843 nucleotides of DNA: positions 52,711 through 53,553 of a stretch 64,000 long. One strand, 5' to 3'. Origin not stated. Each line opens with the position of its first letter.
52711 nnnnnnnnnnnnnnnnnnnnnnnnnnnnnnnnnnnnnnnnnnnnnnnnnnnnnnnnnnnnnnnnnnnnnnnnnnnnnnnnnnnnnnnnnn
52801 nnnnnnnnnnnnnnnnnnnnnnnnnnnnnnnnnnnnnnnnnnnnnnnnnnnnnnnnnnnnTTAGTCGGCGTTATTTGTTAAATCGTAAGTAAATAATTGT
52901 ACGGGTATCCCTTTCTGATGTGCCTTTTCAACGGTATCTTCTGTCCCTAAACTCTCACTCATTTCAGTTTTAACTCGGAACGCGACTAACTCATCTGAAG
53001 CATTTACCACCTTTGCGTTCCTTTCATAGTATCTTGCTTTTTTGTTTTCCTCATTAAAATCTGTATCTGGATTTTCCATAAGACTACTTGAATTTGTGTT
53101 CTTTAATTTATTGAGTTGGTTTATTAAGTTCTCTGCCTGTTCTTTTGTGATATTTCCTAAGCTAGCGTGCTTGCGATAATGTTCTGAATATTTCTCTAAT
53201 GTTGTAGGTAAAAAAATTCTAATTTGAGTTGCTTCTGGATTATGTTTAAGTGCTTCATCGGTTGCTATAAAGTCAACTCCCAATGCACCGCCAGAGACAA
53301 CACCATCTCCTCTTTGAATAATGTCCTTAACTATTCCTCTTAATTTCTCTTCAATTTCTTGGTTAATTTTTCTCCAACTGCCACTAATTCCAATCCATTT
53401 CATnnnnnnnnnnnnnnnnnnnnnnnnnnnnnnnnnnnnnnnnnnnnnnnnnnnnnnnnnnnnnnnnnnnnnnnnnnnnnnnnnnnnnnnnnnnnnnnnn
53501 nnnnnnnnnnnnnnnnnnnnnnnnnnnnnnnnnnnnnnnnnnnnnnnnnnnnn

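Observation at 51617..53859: Nudix hydrolase flanked by two SLOG-superfamily proteins (DprA-like Rossmann and NDT-like) and a dCTP-deaminase-like gene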

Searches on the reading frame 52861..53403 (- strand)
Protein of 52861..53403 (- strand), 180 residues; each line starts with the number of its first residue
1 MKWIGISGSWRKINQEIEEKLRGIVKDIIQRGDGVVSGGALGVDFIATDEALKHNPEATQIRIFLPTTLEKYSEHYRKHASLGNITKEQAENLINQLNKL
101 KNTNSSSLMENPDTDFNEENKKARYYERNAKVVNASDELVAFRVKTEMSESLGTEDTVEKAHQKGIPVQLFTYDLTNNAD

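Call 3: search_protein_families(library=pfam, proteins=[window:52861-53403:-], max_evalue=0.1)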
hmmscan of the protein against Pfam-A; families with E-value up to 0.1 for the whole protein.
window:52861-53403:- (180 aa): 3 families
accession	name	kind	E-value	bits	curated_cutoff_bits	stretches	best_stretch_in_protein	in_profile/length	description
PF02481.21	DNA_processg_A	-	2.4e-08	33.9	29.6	1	4-59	47-101/212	DNA recombination-mediator protein A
PF12694.12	cpYpsA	-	0.0012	19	26.2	0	119-171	47-96/145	Circularly permutated YpsA SLOG family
PF10925.13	DUF2680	-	0.0052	17.3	25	1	78-99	26-47/57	Protein of unknown function (DUF2680)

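Call 4: search_protein_families(library=ncbifam, proteins=[window:52861-53403:-], max_evalue=0.1)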
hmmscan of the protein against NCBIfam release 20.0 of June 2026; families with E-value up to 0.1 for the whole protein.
window:52861-53403:- (180 aa): 2 families
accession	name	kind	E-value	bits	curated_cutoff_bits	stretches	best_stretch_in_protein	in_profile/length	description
TIGR00732.1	dprA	equivalog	2.6e-07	30.1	191.15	1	5-71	48-110/220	DNA-processing protein DprA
NF040679.1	halocin_of_epi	equivalog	0.029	13.9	200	1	71-108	55-92/243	halocin C8 precursor-like protein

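Call 5: search_protein_families(library=padloc, proteins=[window:52861-53403:-], max_evalue=0.1)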
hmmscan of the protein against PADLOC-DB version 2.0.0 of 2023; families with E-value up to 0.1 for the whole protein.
window:52861-53403:- (180 aa): 2 families
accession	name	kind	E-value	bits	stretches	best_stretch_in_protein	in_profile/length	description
PDLC03961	ShosA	-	4.5e-07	27.4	1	11-169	124-256/303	-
PDLC03927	PsyrA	-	1.1e-06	26.1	1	4-74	134-200/398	-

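Call 6: search_protein_families(library=phrogs, proteins=[window:52861-53403:-], max_evalue=0.01)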
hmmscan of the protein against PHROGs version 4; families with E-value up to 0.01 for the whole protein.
window:52861-53403:- (180 aa): 2 families
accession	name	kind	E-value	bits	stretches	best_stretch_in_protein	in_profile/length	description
phrog_289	-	other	8.7e-09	35.8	1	15-177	37-144/500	GTP-binding domain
phrog_768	-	DNA, RNA and nucleotide metabolism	4.8e-05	24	1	8-168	10-163/191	DprA-like DNA recombination-mediator protein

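Call 10: find_homologous_proteins(query=window:52861-53403:-)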
Query window:52861-53403:- (180 aa): 370 proteins with E <= 0.001 among 401 candidates; the best 120 are listed.
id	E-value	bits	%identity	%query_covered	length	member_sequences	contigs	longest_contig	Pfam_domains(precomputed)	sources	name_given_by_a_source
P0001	1.2e-112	392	100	100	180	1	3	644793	PF02481.22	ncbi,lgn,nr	ncbi:MAG: DNA-processing protein DprA [Candidatus Colwellbacteria bacterium]|nr:DNA-processing prote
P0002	1.1e-84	301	77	98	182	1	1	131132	PF02481.22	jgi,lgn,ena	-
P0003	4.0e-82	292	76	98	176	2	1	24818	PF02481.22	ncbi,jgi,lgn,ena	ncbi:MAG: hypothetical protein WC475_02600 [Candidatus Paceibacterota bacterium]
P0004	1.1e-81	291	76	99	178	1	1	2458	PF02481.22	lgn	-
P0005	9.0e-81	288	75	98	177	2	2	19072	PF02481.22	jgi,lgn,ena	jgi:hypothetical protein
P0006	2.4e-79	283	73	98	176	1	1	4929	PF02481.22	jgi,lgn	jgi:uncharacterized phage-like protein YoqJ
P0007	1.8e-78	280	71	99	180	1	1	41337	PF02481.22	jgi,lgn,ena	-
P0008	2.0e-78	280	73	97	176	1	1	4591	PF02481.22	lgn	-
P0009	5.1e-78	279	70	98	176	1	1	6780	-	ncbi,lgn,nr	ncbi:MAG: hypothetical protein PHP35_01645 [Candidatus Colwellbacteria bacterium]|nr:hypothetical pr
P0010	1.1e-77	278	74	98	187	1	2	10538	PF02481.22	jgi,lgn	jgi:hypothetical protein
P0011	1.9e-77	277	70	97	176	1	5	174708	-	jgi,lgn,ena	-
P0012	2.2e-77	277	70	99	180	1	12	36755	PF02481.22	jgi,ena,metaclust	metaclust:\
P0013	4.3e-77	276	70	98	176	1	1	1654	PF02481.22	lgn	-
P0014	7.8e-77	275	72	98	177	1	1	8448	PF02481.22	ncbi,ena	-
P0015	9.2e-77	275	72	98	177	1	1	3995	PF02481.22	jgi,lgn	jgi:hypothetical protein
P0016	9.3e-77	275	73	98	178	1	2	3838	PF02481.22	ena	-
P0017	9.8e-77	275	68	98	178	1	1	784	PF02481.22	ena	-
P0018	1.3e-76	274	69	98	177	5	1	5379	PF02481.22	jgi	-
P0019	1.5e-76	274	69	98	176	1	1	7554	PF02481.22,PF06908.17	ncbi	-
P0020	2.0e-76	274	70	98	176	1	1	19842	PF02481.22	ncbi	-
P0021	3.1e-76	273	70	98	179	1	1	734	PF02481.22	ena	-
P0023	4.7e-76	273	70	98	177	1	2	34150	PF02481.22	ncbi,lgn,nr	ncbi:MAG: hypothetical protein HY432_01110 [Candidatus Liptonbacteria bacterium]|nr:hypothetical pro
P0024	5.1e-76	272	71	97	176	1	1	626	PF02481.22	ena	-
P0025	5.5e-76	272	70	98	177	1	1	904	PF02481.22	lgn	-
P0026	6.7e-76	272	70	98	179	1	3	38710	PF02481.22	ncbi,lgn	-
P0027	6.9e-76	272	70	98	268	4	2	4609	PF02481.22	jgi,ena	-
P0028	7.9e-76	272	68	98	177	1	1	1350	PF02481.22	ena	-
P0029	1.0e-75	272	68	99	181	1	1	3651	PF02481.22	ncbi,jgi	jgi:hypothetical protein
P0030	1.9e-75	271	71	97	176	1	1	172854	PF02481.22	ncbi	-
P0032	3.4e-75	270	69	98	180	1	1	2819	PF02481.22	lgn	-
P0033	3.6e-75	270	71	97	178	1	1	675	PF02481.22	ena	-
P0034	3.6e-75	270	69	98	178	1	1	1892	PF02481.22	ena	-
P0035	3.6e-75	270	71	97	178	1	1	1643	PF02481.22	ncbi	-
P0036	4.0e-75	270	70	97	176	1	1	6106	PF02481.22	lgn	-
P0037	4.9e-75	269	70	97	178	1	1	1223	PF02481.22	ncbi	-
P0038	5.0e-75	269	70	98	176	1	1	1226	PF02481.22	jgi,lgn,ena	-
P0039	6.4e-75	269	69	97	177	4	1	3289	PF02481.22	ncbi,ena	ncbi:MAG: DNA-processing protein DprA [Patescibacteria group bacterium]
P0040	6.5e-75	269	68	98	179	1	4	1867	PF02481.22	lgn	-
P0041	6.8e-75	269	67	97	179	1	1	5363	PF02481.22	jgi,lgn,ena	-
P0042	1.3e-74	268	70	97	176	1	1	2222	PF02481.22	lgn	-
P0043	1.4e-74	268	69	97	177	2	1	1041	PF02481.22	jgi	-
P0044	1.5e-74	268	71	96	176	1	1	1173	PF02481.22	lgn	-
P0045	2.2e-74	267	70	98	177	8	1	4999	PF02481.22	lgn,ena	-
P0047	4.0e-74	266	69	98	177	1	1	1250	PF02481.22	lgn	-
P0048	5.1e-74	266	68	98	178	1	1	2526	PF02481.22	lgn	-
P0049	6.6e-74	266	67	98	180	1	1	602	PF02481.22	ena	-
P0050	1.0e-73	265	68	98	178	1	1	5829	PF02481.22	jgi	jgi:predicted Rossmann-fold nucleotide-binding protein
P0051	1.4e-73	265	70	98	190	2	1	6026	PF02481.22,PF12694.13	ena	-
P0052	1.7e-73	264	67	98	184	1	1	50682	PF02481.22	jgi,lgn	jgi:hypothetical protein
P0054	2.3e-73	264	68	98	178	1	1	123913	PF02481.22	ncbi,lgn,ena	-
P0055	2.7e-73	264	69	96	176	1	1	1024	PF02481.22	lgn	-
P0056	3.4e-73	263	68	96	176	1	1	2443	PF02481.22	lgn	-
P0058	4.4e-73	263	68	96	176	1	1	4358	PF02481.22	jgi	-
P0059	5.4e-73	263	68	99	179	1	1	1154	PF02481.22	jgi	jgi:hypothetical protein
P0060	6.9e-73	262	66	98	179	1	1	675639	PF02481.22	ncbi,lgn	ncbi:MAG: hypothetical protein ACKKMP_03330 [Candidatus Nealsonbacteria bacterium]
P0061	7.4e-73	262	67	99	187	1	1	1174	PF02481.22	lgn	-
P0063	1.1e-72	262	66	97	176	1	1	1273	PF02481.22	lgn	-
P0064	1.1e-72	262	69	97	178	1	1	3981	PF02481.22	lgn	-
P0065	1.1e-72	262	67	99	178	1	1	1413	PF02481.22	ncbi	-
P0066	1.3e-72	261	67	97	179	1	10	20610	PF02481.22,PF12694.13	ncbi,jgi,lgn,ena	-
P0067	1.3e-72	261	68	97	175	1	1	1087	PF02481.22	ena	-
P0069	2.1e-72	261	68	97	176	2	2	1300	PF02481.22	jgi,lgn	-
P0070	2.5e-72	260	66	97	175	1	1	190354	PF02481.22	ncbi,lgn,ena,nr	ncbi:MAG: hypothetical protein Athens071416_83 [Parcubacteria group bacterium Athens0714_16]|nr:MAG:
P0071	3.8e-72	260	67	97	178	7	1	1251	PF02481.22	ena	-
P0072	3.9e-72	260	67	97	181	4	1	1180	PF02481.22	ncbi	-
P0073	5.0e-72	260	66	100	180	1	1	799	PF02481.22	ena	-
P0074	5.4e-72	259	66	97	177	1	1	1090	PF02481.22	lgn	-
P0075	6.9e-72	259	68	98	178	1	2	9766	PF02481.22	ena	-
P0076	7.2e-72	259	69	97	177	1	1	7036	PF02481.22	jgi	-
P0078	8.3e-72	259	69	97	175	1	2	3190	PF02481.22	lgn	-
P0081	1.7e-71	258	66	98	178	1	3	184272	PF02481.22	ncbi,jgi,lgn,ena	-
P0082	1.7e-71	258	66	97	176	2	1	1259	PF02481.22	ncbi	-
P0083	1.7e-71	258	67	97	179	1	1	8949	PF02481.22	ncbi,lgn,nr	ncbi:MAG: hypothetical protein Q7R99_00395 [bacterium]|nr:hypothetical protein [bacterium]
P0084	1.8e-71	258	65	98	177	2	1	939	PF02481.22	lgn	-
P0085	2.1e-71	258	66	99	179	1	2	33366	PF02481.22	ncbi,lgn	-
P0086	2.2e-71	257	68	96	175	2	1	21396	PF02481.22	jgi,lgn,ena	-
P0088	2.4e-71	257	67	98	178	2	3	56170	PF02481.22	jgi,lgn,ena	-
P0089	2.6e-71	257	67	98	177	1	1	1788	PF02481.22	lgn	-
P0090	2.6e-71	257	68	98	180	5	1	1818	PF02481.22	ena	-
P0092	4.5e-71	256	67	98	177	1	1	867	PF02481.22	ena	-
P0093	5.7e-71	256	67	99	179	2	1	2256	PF02481.22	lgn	-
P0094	6.9e-71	256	66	98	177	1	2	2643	PF02481.22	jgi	-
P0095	7.9e-71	256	66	98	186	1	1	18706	PF02481.22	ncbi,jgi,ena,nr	ncbi:hypothetical protein KJ853_03930 [Patescibacteria group bacterium]|nr:hypothetical protein [Pat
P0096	8.7e-71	255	67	97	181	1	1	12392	PF02481.22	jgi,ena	-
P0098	1.1e-70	255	65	98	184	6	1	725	PF02481.22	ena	-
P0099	1.2e-70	255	65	99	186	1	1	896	PF02481.22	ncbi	-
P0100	1.3e-70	255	65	98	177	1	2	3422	PF02481.22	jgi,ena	-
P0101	1.3e-70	255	68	98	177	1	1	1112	PF02481.22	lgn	-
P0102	1.5e-70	255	64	98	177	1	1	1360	PF02481.22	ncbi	-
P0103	1.6e-70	255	64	98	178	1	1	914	PF02481.22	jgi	jgi:hypothetical protein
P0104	3.5e-70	254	66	98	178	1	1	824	PF02481.22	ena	-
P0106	4.5e-70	253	65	97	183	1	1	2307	PF02481.22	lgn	-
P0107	6.3e-70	253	64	97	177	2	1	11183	PF02481.22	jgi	jgi:hypothetical protein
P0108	1.4e-69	252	64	97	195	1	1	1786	PF02481.22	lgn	-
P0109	1.4e-69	252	66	98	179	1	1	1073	PF02481.22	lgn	-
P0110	1.4e-69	252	68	98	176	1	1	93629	PF02481.22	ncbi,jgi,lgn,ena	ncbi:MAG: hypothetical protein WC456_03100 [Patescibacteria group bacterium]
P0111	1.5e-69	251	66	97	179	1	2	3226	PF02481.22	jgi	-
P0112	1.6e-69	251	63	99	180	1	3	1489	PF02481.22,PF12694.13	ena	-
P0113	1.6e-69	251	66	98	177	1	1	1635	PF02481.22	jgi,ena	jgi:hypothetical protein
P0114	1.7e-69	251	66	96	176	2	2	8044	PF02481.22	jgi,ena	-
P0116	2.4e-69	251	65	99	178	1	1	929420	PF02481.22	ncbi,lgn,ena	-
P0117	2.5e-69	251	68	95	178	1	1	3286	PF02481.22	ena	-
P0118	2.8e-69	251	68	98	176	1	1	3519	PF02481.22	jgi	jgi:hypothetical protein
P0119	3.4e-69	250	65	98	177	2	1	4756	PF02481.22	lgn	-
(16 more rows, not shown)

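Call 12: find_related_loci(query=A1, collection=genome_contigs, flank=7000)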
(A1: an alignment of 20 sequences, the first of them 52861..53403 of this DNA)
Query A1 (180 aa) in genome_contigs; peptide patterns used: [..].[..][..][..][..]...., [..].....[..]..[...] (x = any residue, [..] = any of these).
305 stretches matched a pattern; 77 encode a relative of the query (tblastn E <= 1e-3); 77 distinct loci.
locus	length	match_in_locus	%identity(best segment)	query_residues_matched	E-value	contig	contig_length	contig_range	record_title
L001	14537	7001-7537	71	1-179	4e-87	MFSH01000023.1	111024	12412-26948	MAG: Candidatus Moranbacteria bacterium RIFOXYB1_FULL_43_19 rifoxyb1_full_scaffold_93, whole genome shotgun sequence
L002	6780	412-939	70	1-176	9e-85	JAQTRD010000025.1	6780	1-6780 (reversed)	MAG: Candidatus Colwellbacteria bacterium isolate STB_155 NODE_32890_length_6780_cov_2.108522_Sandtown_B, whole genome s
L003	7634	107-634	70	1-176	9e-84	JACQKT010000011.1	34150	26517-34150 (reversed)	MAG: Candidatus Liptonbacteria bacterium isolate NC_groundwater_1184_Ag_S-0.1um_47_66 S_p1_S3_coassembly_k141_432122, wh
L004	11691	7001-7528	66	1-176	1e-80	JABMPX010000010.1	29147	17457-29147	MAG: Parcubacteria group bacterium isolate bin.79 k141_2708469, whole genome shotgun sequence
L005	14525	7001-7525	66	1-175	1e-79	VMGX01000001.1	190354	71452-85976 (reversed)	MAG: Parcubacteria group bacterium Athens0714_16 Athens071416_scaffold_107, whole genome shotgun sequence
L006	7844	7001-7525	67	1-175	2e-79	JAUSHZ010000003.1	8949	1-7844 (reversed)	MAG: bacterium isolate E14_metabat.bin.214 E14_k141_1414311, whole genome shotgun sequence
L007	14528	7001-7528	68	1-176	4e-79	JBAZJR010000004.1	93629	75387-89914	MAG: Patescibacteria group bacterium isolate SO_2017_LW4_124 scaffold_731_c1_LW137-91_2017, whole genome shotgun sequenc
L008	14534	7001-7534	65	1-178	4e-78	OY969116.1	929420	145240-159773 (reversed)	MAG: uncultured Candidatus Berkelbacteria bacterium isolate MFD04408.bin.c.6 genome assembly, chromosome: 1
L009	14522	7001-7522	67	1-174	6e-78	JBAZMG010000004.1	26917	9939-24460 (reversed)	MAG: Candidatus Paceibacterota bacterium isolate SO_2017_LW4_36 scaffold_2012_c2_LW137-91_2017, whole genome shotgun seq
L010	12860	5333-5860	66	1-176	6e-78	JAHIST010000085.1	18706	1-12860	MAG: Patescibacteria group bacterium isolate MM_PC_MetaG.mb.188 MM_PC_MetaG.mb.188_k141_1763943, whole genome shotgun se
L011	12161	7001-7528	66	1-176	4e-78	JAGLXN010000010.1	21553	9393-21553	MAG: Candidatus Parcubacteria bacterium isolate RS_12_54 ZL285.bin.54.fa_10, whole genome shotgun sequence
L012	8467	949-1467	67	1-173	1e-77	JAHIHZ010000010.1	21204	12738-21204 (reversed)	MAG: Patescibacteria group bacterium isolate KR11_S3.mb.10 KR11_S3.mb.10_k141_101846, whole genome shotgun sequence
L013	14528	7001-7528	65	1-176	2e-76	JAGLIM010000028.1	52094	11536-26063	MAG: Candidatus Paceibacterota bacterium isolate RS_2_5 ROV157_2.bin.5.fa_28, whole genome shotgun sequence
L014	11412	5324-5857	62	1-178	2e-75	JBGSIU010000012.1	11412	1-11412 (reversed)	MAG: Patescibacteria group bacterium isolate JTS-AC14 k141_2319102, whole genome shotgun sequence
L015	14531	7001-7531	63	1-177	3e-75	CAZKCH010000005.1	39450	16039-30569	MAG TPA_asm: uncultured Candidatus Saccharibacteria bacterium isolate binchicken_co220_105 genome assembly, contig: NODE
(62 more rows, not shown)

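Call 15: find_encoding_contigs(protein=P0002, flank=6000, max_places=3)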
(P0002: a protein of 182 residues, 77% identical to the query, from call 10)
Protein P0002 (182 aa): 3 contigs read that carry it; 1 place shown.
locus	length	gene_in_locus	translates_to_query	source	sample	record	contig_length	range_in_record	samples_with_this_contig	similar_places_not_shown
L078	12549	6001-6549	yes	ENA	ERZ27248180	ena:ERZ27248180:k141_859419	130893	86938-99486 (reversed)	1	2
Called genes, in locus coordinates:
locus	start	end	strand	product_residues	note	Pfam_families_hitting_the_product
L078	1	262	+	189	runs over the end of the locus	-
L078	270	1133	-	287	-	PF00892:EamA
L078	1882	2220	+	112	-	-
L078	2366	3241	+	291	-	PF03462:PCRF, PF00472:RF-1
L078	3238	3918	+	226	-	PF00005:ABC_tran, PF13304:AAA_21 (weak)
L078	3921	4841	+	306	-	PF18075:FtsX_ECD, PF02687:FtsX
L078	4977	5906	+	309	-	-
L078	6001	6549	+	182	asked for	PF02481:DNA_processg_A (weak)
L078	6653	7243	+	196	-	PF00753:Lactamase_B, PF13483:Lactamase_B_3 (weak)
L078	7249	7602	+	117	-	-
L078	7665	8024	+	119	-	PF12643:MazG-like (weak)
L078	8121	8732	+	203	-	PF13237:Fer4_10, PF12838:Fer4_7, PF13187:Fer4_9 (weak), PF00037:Fer4, PF12837:Fer4_6 (weak), PF12838:Fer4_7 (weak), PF13484:Fer4_16 (weak), PF00085:Thioredoxin (weak), +3 more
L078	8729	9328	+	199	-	PF00657:Lipase_GDSL, PF13472:Lipase_GDSL_2, PF25182:NonGDSL (faint)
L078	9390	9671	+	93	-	-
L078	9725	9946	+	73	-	PF04070:DUF378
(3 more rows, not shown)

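Call 16: find_encoding_contigs(protein=P0007, flank=6000, max_places=3)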
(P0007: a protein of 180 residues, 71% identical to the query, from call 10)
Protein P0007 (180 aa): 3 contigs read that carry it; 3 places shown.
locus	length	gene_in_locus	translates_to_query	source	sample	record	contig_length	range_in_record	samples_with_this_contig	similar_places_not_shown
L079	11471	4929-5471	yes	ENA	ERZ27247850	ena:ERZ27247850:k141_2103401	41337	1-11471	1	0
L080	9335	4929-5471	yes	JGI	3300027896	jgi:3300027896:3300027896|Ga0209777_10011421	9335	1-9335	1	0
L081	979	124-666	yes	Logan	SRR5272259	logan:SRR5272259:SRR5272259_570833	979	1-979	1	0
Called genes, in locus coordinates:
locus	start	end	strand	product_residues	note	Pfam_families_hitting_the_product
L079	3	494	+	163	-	?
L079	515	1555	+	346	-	-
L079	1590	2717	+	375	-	PF00226:DnaJ, PF01556:DnaJ_C, PF00684:DnaJ_CXXCXGXG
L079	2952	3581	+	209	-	-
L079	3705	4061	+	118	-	-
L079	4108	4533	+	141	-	-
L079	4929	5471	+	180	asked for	PF02481:DNA_processg_A (weak)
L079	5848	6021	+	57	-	-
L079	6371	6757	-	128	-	-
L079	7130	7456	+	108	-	-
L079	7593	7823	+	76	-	-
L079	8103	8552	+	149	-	-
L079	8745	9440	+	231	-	PF02661:Fic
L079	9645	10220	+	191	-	PF08211:dCMP_cyt_deam_2 (weak), PF00383:dCMP_cyt_deam_1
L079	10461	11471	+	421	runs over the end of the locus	PF07963:N_methyl (faint), PF13385:Laminin_G_3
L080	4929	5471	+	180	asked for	PF02481:DNA_processg_A (weak)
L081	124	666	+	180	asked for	PF02481:DNA_processg_A (weak)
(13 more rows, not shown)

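Call 17: search_solved_structures(query=A1, max_evalue=1, show_alignments=2)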
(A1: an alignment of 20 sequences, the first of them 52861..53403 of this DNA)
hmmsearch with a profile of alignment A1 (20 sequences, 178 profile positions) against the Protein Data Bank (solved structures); distinct sequences matched with E-value up to 1: 5.
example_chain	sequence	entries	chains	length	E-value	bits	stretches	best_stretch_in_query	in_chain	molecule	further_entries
4ljr_A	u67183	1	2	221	0.00032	23.8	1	23-54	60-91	DNA processing chain A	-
5mll_A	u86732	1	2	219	0.00037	23.5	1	23-54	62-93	DNA processing chain A (DprA)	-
4ljk_A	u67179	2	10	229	0.00042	23.4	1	23-54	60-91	DNA processing chain A (DprA)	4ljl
9d83_C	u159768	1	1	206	0.055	16.5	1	71-171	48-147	Gp34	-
3imk_A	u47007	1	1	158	0.93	12.5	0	35-55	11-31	Putative molybdenum carrier protein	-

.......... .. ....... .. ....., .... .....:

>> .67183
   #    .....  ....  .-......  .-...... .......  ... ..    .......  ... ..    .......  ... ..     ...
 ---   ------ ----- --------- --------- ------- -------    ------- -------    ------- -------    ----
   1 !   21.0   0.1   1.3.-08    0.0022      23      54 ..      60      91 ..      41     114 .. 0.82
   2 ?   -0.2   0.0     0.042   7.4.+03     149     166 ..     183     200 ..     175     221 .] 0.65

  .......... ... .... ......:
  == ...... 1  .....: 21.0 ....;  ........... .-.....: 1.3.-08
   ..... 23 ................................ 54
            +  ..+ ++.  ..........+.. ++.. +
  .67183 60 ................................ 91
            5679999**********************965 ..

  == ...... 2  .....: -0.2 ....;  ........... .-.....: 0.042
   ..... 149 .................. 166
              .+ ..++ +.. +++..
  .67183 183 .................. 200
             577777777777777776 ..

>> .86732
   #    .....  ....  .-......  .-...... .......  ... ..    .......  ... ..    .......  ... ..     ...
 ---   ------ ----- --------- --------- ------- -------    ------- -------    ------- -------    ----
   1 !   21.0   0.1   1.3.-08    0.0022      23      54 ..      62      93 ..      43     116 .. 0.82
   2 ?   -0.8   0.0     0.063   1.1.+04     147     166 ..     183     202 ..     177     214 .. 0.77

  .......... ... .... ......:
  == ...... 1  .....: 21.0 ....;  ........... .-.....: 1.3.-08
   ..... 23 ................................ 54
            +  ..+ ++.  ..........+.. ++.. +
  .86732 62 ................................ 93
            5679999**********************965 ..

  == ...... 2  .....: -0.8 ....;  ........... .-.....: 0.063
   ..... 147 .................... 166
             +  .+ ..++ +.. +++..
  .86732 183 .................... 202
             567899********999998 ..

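Call 25: predict_structure(alignment_id=A1)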
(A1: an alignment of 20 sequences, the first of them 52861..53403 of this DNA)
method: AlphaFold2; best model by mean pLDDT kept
length: 180 residues; sequences in the alignment: 20
mean_pLDDT: 92.2   pTM: 0.87
mean pLDDT of the five models: 92.2, 91.4, 89.9, 89.5, 88.9
residues with pLDDT >= 90: 144; 70-90: 29; 50-70: 5; < 50: 2
segments of 3 or more residues with pLDDT < 50: none
pLDDT, mean of each block of 10 residues (from residue 1): 90 85 98 94 91 97 97 95 91 96 97 93 94 98 82 90 97 75
secondary structure, 60 per line:
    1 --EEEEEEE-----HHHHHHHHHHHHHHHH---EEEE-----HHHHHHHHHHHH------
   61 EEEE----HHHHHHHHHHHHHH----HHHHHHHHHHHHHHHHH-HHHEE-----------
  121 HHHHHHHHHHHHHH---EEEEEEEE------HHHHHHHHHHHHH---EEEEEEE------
elements in order: E3-9 H15-30 E34-37 H43-54 E61-64 H69-82 H87-103 H121-134 E138-145 H152-164 E168-174
